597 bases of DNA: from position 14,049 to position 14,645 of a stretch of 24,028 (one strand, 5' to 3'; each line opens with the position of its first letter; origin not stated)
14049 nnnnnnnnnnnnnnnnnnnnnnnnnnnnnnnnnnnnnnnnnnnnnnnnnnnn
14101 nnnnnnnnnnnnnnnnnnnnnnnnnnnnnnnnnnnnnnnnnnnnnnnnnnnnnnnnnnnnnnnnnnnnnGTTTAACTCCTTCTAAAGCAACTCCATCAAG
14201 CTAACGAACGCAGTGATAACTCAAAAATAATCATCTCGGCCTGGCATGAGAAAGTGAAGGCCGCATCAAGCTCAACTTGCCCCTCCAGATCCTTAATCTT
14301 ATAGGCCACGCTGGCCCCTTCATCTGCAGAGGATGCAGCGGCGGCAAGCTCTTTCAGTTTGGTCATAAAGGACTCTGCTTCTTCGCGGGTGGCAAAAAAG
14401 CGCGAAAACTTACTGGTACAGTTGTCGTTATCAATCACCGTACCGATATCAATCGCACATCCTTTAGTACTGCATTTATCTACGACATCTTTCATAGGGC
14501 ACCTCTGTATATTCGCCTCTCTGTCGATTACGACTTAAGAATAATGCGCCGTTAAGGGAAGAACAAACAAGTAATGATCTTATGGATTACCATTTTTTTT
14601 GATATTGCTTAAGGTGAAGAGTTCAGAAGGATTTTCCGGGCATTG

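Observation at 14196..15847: Under-characterised cluster yiiQ / yiiR / yiiS-uspD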

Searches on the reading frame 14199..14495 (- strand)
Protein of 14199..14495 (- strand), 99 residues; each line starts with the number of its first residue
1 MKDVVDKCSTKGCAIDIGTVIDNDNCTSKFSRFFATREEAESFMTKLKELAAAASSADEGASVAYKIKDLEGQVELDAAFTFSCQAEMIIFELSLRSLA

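Call 4: search_solved_structures(query=window:14199-14495:-, max_evalue=1, show_alignments=1)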
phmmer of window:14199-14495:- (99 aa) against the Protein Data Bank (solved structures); distinct sequences matched with E-value up to 1: 7.
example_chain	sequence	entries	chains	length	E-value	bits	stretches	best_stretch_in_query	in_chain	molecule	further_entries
2k3i_A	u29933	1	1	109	9.8e-60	201.4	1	1-99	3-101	Uncharacterized protein yiiS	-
2khd_A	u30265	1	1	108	1.5e-05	28.5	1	7-99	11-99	Uncharacterized protein VC_A0919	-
2jz5_A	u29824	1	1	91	4.7e-05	26.9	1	16-99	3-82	Uncharacterized protein VPA0419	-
9prr_A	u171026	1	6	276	0.56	13.9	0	29-60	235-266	PolF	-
9j3v_A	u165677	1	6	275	0.56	13.9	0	29-60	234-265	Putative molybdopterin oxidoreductase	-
9pj2_A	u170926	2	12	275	0.56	13.9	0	29-60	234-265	Putative molybdopterin oxidoreductase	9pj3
9mri_A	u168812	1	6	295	0.63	13.8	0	29-60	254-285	Metal-bound non-heme metalloenzyme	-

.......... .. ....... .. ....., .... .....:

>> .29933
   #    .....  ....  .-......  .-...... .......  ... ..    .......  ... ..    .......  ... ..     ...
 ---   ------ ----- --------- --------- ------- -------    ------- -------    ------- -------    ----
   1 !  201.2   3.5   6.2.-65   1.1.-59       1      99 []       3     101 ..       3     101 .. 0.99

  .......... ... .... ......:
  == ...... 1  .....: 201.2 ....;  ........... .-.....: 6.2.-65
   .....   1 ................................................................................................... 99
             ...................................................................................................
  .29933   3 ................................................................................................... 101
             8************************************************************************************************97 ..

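Call 13: profile_search(protein=window:14199-14495:-)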
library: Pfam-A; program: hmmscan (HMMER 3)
A. the first sequence (99 residues): domains with independent E <= 10: 2; with E <= 0.001: 1
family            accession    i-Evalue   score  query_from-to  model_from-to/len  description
DUF406            PF04175.17    1.7e-28    99.4       6-96          4-91/91  Protein of unknown function (DUF406)
PH_PHS1           PF25349.1       0.017    15.2       7-56         91-140/145  Poor homologous synapsis protein PH domain

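Call 22: find_homologous_proteins(query=window:14199-14495:-)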
Query window:14199-14495:- (99 aa): 169 proteins with E <= 0.001 among 180 candidates; the best 120 are listed.
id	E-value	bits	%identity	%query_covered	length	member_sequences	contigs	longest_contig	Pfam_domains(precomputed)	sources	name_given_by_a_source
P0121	3.1e-55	201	99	100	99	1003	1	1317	PF04175.18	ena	-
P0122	1.6e-53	196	99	98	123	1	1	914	PF04175.18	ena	-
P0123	2.6e-53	195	97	100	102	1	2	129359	PF04175.18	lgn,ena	-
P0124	9.3e-53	194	98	100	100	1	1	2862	PF04175.18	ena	-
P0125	4.3e-52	191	98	100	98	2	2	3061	PF04175.18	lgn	-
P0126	4.8e-52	191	98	100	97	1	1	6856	PF04175.18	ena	-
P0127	5.9e-52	191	98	100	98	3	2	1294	PF04175.18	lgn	-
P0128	7.4e-52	191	94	100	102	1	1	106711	PF04175.18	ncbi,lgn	ncbi:DUF406 domain-containing protein [Escherichia coli]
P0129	1.0e-51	190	97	100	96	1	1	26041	PF04175.18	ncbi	-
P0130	1.1e-51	190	97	100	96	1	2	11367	PF04175.18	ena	-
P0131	3.7e-51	188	97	100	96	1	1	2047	PF04175.18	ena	-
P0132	7.4e-51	187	97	100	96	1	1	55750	PF04175.18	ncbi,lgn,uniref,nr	ncbi:DUF406 domain-containing protein [Shigella flexneri]|uniref:DUF406 domain-containing protein n=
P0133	3.6e-50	185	96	100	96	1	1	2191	PF04175.18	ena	-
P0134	8.5e-50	184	97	100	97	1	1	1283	PF04175.18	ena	-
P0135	3.1e-49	182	94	100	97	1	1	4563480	PF04175.18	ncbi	ncbi:DUF406 domain-containing protein [Escherichia coli]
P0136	2.0e-48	180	88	100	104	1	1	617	PF04175.18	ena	-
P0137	3.1e-48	179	95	100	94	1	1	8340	PF04175.18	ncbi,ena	-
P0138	3.5e-48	179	93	100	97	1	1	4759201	PF04175.18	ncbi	ncbi:DUF406 domain-containing protein [Escherichia coli]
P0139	1.8e-47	177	89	100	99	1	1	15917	PF04175.18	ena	-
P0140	4.1e-47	176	92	100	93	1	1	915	PF04175.18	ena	-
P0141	2.4e-46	173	84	100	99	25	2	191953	PF04175.18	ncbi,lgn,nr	ncbi:DUF406 domain-containing protein [Escherichia fergusonii]|nr:DUF406 domain-containing protein [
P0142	8.2e-46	171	93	100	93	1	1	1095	PF04175.18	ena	-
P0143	1.2e-44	168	86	100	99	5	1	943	PF04175.18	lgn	-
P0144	1.4e-43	164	90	100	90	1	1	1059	PF04175.18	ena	-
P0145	2.0e-43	164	83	100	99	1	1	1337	PF04175.18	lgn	-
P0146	3.7e-43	163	91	100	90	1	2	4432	PF04175.18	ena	-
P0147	4.3e-43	163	89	92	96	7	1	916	PF04175.18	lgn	-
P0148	7.8e-43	162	91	100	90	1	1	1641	PF04175.18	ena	-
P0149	1.7e-42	161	82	100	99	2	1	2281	PF04175.18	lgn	-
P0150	6.8e-41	156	83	100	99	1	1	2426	PF04175.18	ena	-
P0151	8.4e-40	152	97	77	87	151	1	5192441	PF04175.18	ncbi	-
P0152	1.3e-38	148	85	100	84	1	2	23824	PF04175.18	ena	-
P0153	2.6e-38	147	99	74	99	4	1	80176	PF04175.18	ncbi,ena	-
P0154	9.7e-35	136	91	77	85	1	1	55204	PF04175.18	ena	-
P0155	1.9e-34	135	78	92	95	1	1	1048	PF04175.18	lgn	-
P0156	2.1e-34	135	76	100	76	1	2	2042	PF04175.18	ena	-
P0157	2.7e-33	131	64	98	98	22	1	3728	PF04175.18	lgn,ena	-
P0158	3.2e-33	131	65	99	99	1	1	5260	PF04175.18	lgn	-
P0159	3.6e-33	131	97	68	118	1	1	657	PF04175.18,PF00365.26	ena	-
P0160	6.3e-33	130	74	100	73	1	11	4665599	PF04175.18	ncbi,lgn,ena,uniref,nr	ncbi:DUF406 family protein [Escherichia coli]|uniref:DUF406 family protein n=1 Tax=Escherichia coli 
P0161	1.3e-32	129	84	77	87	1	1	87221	PF04175.18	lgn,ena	-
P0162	1.4e-32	129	93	73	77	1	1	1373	PF04175.18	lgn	-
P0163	1.6e-32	129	64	98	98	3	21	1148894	PF04175.18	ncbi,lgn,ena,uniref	ncbi:DUF406 domain-containing protein [Kluyvera chengduensis]|uniref:DUF406 domain-containing protei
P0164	2.0e-32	129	73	100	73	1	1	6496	PF04175.18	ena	-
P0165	5.8e-32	127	66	98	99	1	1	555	PF04175.18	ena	-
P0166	7.0e-32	127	63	98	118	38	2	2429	PF04175.18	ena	-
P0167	9.3e-32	127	77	87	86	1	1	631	PF04175.18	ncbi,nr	ncbi:DUF406 family protein, partial [Bacillus subtilis]|nr:DUF406 family protein [Bacillus subtilis]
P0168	9.8e-32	126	89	74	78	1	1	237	PF04175.18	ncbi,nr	ncbi:DUF406 family protein, partial [Escherichia coli]|nr:DUF406 family protein [Escherichia coli]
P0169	1.3e-31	126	82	77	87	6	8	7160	PF04175.18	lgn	-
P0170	2.3e-31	125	82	77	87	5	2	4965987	PF04175.18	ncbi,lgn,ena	-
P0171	2.7e-31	125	63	99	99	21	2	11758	PF04175.18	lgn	-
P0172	3.7e-31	125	63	98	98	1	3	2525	PF04175.18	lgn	-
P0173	6.3e-31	124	62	99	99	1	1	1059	PF04175.18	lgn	-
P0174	6.4e-31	124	62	99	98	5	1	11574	PF04175.18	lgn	-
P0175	6.5e-31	124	100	67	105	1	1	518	PF01693.24,PF04175.18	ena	-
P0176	7.1e-31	124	60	98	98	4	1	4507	PF04175.18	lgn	-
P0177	1.8e-30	122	82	77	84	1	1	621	PF04175.18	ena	-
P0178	2.3e-30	122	64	100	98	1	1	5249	PF04175.18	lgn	-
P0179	3.7e-30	121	61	99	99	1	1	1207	PF04175.18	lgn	-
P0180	6.7e-30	121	62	98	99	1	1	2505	PF04175.18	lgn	-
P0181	1.3e-29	120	61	97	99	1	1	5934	PF04175.18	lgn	-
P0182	4.8e-29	118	59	99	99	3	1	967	PF04175.18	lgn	-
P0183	4.9e-29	118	80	77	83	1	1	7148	PF04175.18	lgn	-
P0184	1.2e-28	117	78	77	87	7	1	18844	PF04175.18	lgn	-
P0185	1.3e-28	116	61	98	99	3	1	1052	PF04175.18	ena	-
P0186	4.2e-28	115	62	98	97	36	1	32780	PF04175.18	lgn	-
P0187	4.6e-28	115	62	98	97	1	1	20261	PF04175.18,PF07684.18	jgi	jgi:uncharacterized protein (TIGR00743 family)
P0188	2.9e-27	112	58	99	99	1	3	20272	PF04175.18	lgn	-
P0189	3.7e-27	112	57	99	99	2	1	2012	PF04175.18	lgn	-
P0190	3.8e-27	112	60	98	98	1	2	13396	PF04175.18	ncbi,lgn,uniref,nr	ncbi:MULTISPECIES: DUF406 domain-containing protein [Enterobacteriaceae]|uniref:DUF406 domain-contai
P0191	4.1e-27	112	60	98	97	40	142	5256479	PF04175.18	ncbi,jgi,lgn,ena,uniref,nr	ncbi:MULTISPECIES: DUF406 domain-containing protein [Klebsiella]|uniref:DUF406 domain-containing pro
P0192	5.3e-27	111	56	98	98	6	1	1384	PF04175.18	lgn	-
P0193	6.4e-27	111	58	99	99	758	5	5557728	PF04175.18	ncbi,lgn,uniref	ncbi:DUF406 domain-containing protein [Klebsiella variicola]|uniref:DUF406 domain-containing protein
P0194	6.9e-27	111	60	98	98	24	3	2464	PF04175.18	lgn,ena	-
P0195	7.9e-27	111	58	99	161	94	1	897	PF04175.18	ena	-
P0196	1.1e-26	110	55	99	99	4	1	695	PF04175.18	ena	-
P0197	1.7e-26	110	57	99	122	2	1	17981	PF04175.18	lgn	-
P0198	2.0e-26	110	76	73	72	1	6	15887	PF04175.18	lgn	-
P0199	2.2e-26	109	57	99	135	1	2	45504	PF04175.18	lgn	-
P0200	3.0e-26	109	98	56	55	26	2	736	PF04175.18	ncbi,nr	ncbi:DUF406 family protein, partial [Klebsiella pneumoniae]|nr:DUF406 family protein [Klebsiella pne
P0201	3.5e-26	109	55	99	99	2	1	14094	PF04175.18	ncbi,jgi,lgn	ncbi:MAG TPA: DUF406 domain-containing protein [Klebsiella sp.]|jgi:uncharacterized protein (TIGR007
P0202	3.7e-26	109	55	99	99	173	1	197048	PF04175.18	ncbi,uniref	ncbi:DUF406 domain-containing protein [Klebsiella oxytoca]|uniref:DUF406 domain-containing protein n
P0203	4.1e-26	109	56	99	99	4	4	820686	PF04175.18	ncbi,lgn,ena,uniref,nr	ncbi:DUF406 domain-containing protein [Klebsiella spallanzanii]|uniref:DUF406 domain-containing prot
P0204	5.0e-26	108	58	99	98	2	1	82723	PF04175.18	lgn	-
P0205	7.7e-26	108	58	99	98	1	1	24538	PF04175.18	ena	-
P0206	1.5e-25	107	55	99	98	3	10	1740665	PF04175.18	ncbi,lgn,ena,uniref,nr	ncbi:DUF406 domain-containing protein [Klebsiella quasipneumoniae]|uniref:DUF406 domain-containing p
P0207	2.1e-25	106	100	53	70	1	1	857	PF04175.18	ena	-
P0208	4.0e-25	105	57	99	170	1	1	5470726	PF04175.18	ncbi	-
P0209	5.2e-25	105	53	99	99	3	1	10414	PF04175.18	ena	-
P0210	5.3e-25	105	54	99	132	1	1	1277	PF04175.18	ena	-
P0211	7.9e-25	104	55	99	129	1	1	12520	PF04175.18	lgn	-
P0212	9.4e-25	104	100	52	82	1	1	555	PF04175.18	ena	-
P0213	9.5e-25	104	54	99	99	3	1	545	PF04175.18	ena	-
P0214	2.8e-24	103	56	99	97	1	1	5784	PF04175.18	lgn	-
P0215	3.1e-24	103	100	51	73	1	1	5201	PF04175.18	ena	-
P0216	5.1e-24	102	57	99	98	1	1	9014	PF04175.18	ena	-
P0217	6.3e-24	102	55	99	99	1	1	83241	PF04175.18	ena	-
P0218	8.7e-24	101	68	77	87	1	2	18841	PF04175.18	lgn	-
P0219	2.2e-23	100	54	99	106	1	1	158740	PF04175.18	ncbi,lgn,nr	ncbi:TPA: DUF406 domain-containing protein [Klebsiella pneumoniae]|nr:DUF406 domain-containing prote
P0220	2.4e-23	100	52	99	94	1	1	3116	PF04175.18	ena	-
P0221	5.4e-23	99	71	73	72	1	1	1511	PF04175.18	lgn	-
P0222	5.4e-23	99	71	73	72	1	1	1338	PF04175.18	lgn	-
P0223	7.6e-23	98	90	61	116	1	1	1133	PF04175.18,PF27050.1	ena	-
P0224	1.2e-22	98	53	99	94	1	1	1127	PF04175.18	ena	-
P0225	1.2e-22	98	52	99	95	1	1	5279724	PF04175.18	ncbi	ncbi:DUF406 domain-containing protein [Klebsiella pneumoniae]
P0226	1.2e-22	97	55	99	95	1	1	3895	PF04175.18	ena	-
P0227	2.0e-22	97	53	99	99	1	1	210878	PF04175.18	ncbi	-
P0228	4.7e-22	96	55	94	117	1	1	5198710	PF04175.18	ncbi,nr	ncbi:Protein of uncharacterised function (DUF406) [Klebsiella pneumoniae]|nr:Protein of uncharacteri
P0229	5.4e-22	95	64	77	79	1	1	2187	PF04175.18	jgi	jgi:hypothetical protein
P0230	5.9e-22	95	69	73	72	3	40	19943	PF04175.18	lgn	-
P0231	4.5e-21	92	96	57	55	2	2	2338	PF04175.18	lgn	-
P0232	5.7e-21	92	96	53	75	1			PF04175.18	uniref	uniref:DUF406 family protein n=1 Tax=Escherichia coli TaxID=562 RepID=UPI0021A910B8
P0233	7.1e-21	92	55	88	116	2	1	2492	PF04175.18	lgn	-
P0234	3.2e-20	90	68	78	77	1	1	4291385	PF04175.18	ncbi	ncbi:DUF406 family protein [Shigella boydii]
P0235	4.7e-20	89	98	44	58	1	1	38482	PF04175.18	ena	-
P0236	7.2e-20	89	100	43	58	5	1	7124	PF04175.18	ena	-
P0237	7.4e-20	89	51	99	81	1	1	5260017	PF04175.18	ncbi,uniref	ncbi:DUF406 family protein [Klebsiella quasipneumoniae]|uniref:DUF406 family protein n=1 Tax=Klebsie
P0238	1.4e-19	88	53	87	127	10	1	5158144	PF04175.18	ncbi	-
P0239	1.4e-19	88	47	98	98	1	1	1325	PF04175.18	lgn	-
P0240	5.1e-19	86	89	57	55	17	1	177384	PF04175.18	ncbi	-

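Call 24: search_solved_structures(query=window:14199-14495:-, max_evalue=0.001, show_alignments=3)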
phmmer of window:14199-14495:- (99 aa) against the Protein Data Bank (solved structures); distinct sequences matched with E-value up to 0.001: 3.
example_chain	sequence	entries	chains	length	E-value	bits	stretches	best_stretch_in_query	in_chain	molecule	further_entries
2k3i_A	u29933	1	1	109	9.8e-60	201.4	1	1-99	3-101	Uncharacterized protein yiiS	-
2khd_A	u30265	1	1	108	1.5e-05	28.5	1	7-99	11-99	Uncharacterized protein VC_A0919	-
2jz5_A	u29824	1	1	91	4.7e-05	26.9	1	16-99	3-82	Uncharacterized protein VPA0419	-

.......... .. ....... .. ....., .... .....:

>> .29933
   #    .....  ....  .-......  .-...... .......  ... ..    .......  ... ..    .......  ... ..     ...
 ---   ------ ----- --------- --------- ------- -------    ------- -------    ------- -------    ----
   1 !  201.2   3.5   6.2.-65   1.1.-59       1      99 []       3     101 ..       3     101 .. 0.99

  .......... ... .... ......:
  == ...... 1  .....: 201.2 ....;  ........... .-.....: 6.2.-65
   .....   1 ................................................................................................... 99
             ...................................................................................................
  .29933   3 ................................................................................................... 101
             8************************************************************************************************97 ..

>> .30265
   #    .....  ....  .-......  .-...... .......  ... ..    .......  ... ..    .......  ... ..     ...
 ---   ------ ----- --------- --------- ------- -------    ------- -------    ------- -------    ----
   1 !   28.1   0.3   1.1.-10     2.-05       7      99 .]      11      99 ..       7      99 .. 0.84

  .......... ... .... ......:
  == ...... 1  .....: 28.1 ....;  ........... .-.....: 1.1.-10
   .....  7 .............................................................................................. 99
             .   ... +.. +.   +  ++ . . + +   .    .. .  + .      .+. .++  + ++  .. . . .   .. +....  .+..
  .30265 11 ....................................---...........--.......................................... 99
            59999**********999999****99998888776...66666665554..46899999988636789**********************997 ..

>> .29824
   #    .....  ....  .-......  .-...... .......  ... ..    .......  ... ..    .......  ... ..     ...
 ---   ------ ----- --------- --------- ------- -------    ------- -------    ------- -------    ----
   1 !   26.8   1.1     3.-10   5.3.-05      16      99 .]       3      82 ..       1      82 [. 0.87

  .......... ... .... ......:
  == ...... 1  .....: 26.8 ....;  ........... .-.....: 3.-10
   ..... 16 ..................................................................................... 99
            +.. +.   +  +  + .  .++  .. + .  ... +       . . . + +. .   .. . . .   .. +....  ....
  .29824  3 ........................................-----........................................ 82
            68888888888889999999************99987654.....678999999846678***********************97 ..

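Call 27: find_related_loci(query=A1, collection=genome_contigs, flank=8000)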
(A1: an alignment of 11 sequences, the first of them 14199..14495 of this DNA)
Query A1 (99 aa) in genome_contigs; peptide patterns used: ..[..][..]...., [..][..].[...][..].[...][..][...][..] (x = any residue, [..] = any of these).
582 stretches matched a pattern; 174 encode a relative of the query (tblastn E <= 1e-3); the best 80 are kept; 80 distinct loci.
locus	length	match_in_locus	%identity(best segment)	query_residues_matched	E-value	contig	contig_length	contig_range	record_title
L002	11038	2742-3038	99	1-99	6e-61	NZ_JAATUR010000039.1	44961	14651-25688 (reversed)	Escherichia coli strain SCPM-O-B-8794 39length=44961, whole genome shotgun sequence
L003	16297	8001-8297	97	1-99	9e-60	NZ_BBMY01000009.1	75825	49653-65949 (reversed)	Escherichia albertii NBRC 107761 = DSM 17582 strain NBRC 107761, whole genome shotgun sequence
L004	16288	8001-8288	62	1-97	8e-35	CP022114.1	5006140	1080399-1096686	Kluyvera genomosp. 3 strain YDC799 chromosome, complete genome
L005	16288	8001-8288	63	1-97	1e-33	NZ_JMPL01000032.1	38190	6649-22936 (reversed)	Kluyvera ascorbata ATCC 33433 GKAS.assembly.032, whole genome shotgun sequence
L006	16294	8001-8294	56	1-98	5e-33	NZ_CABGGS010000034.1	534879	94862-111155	Klebsiella spallanzanii isolate SB6411, whole genome shotgun sequence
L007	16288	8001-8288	61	1-97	5e-33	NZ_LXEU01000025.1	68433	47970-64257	Kluyvera georgiana ATCC 51603 Sequence00025, whole genome shotgun sequence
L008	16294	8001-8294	55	1-98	3e-32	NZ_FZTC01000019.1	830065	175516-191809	Klebsiella grimontii strain 06D021, whole genome shotgun sequence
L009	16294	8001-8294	55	1-98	1e-31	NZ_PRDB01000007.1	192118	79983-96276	Klebsiella michiganensis strain DSM 25444 contig_7, whole genome shotgun sequence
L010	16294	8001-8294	56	1-98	6e-29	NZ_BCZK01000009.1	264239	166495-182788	Klebsiella oxytoca NBRC 105695, whole genome shotgun sequence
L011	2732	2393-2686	59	1-98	7e-29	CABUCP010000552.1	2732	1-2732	MAG TPA_asm: uncultured Klebsiella sp. isolate MGYG-HGUT-03882 genome assembly, contig: GUT_GENOME247084_552, whole geno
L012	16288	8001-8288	62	1-97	2e-28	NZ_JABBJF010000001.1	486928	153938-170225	Kluyvera sichuanensis strain 090646 contig00001, whole genome shotgun sequence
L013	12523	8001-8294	58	1-98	2e-26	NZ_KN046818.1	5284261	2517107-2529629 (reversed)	Klebsiella pneumoniae strain ATCC 13883 scaffold1, whole genome shotgun sequence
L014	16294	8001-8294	43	1-96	9e-23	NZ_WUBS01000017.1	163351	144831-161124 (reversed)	Acerihabitans arboris strain SAP-6 contig17, whole genome shotgun sequence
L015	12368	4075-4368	42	1-96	9e-22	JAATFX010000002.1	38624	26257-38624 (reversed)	MAG: Enterobacterales bacterium isolate bin_27 k141_5280814, whole genome shotgun sequence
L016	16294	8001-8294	41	1-96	1e-21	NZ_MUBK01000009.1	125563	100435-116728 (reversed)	Xenorhabdus beddingii strain DSM 4764 Xbed_9, whole genome shotgun sequence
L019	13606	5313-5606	40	1-96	6e-21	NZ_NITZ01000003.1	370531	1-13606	Xenorhabdus miraniensis strain DSM 17902 Xmir_3, whole genome shotgun sequence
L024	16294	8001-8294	42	1-96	9e-20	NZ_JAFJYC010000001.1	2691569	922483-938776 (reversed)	Candidatus Sodalis endolongispinus isolate SOD 1, whole genome shotgun sequence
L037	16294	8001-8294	39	1-96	6e-18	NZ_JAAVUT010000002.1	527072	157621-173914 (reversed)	Sodalis sp. dw_96 2, whole genome shotgun sequence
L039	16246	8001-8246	42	13-96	8e-18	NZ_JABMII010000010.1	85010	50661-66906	Spirabiliibacterium pneumoniae strain HPA106 cont10, whole genome shotgun sequence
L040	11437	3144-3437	35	1-96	6e-18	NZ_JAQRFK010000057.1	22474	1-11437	Xenorhabdus sp. IM139775 RM12_57, whole genome shotgun sequence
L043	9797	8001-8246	42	13-96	1e-17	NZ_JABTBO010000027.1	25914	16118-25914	Spirabiliibacterium mucosae strain 20609_3 contg27, whole genome shotgun sequence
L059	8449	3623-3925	36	1-99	4e-16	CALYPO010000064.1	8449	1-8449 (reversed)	MAG: uncultured Gilliamella sp. isolate SRR11267042_bin.19_metawrap_v1.3.0_MAG genome assembly, contig: ERZ9515148_1731,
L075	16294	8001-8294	37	1-96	5e-15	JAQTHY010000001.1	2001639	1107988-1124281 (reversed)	Orbaceae bacterium ESL0727 ESL0727_1, whole genome shotgun sequence, his leader region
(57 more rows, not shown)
